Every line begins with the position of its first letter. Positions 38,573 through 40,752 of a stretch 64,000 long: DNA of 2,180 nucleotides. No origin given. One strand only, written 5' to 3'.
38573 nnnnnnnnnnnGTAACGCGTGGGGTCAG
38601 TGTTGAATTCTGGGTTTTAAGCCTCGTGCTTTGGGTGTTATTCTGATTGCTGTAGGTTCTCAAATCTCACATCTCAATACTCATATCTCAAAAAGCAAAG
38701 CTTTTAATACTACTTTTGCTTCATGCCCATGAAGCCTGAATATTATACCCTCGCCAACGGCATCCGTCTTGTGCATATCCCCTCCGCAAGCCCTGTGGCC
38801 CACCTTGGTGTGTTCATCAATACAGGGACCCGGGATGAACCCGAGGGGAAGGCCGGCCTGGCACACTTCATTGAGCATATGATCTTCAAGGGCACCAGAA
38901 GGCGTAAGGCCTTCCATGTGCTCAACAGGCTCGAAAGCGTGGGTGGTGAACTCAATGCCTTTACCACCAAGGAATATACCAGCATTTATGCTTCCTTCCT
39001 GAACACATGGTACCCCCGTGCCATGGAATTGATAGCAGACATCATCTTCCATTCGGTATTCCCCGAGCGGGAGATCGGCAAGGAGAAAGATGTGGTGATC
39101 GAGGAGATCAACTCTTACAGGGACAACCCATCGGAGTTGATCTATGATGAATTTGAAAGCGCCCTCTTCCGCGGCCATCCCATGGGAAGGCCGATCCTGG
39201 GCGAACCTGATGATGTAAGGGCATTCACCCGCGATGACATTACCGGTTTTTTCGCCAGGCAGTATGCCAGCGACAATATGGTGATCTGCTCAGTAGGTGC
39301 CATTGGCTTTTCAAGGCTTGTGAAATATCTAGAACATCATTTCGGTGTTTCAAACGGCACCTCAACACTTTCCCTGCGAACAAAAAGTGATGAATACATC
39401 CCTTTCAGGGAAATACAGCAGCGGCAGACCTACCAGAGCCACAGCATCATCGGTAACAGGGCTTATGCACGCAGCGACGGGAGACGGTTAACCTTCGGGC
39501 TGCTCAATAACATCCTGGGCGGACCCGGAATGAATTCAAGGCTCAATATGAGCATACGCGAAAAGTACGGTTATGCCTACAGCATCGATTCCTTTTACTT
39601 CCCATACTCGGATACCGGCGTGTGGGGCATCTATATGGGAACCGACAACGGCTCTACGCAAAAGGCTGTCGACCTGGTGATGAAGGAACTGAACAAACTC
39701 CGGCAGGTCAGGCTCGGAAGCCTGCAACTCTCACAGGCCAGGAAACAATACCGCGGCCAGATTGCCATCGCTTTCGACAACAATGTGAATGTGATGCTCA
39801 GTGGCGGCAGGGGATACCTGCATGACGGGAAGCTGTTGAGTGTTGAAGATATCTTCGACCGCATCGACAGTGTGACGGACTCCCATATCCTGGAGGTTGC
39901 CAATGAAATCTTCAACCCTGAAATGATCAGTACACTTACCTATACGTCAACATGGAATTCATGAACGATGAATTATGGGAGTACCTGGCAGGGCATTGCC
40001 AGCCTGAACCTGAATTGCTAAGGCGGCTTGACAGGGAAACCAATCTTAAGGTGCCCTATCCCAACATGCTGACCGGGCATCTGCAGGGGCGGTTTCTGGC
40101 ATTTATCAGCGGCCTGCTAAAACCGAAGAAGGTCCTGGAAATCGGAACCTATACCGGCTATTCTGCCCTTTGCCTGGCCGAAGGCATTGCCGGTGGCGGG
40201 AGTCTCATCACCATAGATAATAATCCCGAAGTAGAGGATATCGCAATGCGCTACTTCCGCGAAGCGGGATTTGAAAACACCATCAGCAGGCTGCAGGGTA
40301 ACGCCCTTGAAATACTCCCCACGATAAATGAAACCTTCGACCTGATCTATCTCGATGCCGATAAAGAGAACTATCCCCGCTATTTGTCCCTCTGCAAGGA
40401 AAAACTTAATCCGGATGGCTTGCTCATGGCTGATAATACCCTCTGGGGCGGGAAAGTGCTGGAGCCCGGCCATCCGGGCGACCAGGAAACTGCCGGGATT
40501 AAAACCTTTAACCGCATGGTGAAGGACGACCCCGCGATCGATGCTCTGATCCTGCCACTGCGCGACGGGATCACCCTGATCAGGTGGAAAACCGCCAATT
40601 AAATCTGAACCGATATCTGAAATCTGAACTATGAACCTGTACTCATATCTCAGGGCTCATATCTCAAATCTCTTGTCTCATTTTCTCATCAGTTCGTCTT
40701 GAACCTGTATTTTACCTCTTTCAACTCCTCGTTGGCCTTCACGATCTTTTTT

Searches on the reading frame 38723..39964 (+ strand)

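Call 20: search_protein_families(library=pfam, proteins=[window:38723-39964:+], max_evalue=0.00001)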
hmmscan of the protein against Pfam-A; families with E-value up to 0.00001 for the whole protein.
window:38723-39964:+ (413 aa): 2 families
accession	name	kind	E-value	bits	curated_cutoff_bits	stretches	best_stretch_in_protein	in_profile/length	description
PF00675.25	Peptidase_M16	-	6.4e-35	120.7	22.3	1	23-160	10-147/149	Insulinase (Peptidase family M16)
PF05193.26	Peptidase_M16_C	-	2.6e-29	102.8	23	1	168-342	2-180/181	Peptidase M16 inactive domain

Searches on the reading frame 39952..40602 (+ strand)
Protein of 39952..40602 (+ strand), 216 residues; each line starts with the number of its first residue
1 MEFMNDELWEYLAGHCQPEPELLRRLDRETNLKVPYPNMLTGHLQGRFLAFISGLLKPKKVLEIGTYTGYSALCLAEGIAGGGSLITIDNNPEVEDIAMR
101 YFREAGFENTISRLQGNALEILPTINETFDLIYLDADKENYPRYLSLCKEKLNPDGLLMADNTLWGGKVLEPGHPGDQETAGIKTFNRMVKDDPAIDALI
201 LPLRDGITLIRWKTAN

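Call 20: search_protein_families(library=pfam, proteins=[window:39952-40602:+], max_evalue=0.00001)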
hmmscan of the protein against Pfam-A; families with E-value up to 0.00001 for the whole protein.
window:39952-40602:+ (216 aa): 4 families
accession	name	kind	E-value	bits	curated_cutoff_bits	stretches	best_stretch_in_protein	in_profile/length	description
PF01596.23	Methyltransf_3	-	6.8e-48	163.1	22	1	19-211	7-202/204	O-methyltransferase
PF13578.12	Methyltransf_24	-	2.2e-15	57.8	26.3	1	62-162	1-104/105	Methyltransferase domain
PF13649.12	Methyltransf_25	-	5.6e-07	30.6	27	1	61-156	1-97/97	Methyltransferase domain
PF01135.25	PCMT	-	7e-07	29.7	20.3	1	43-113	60-129/210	Protein-L-isoaspartate(D-aspartate) O-methyltransferase (PCMT)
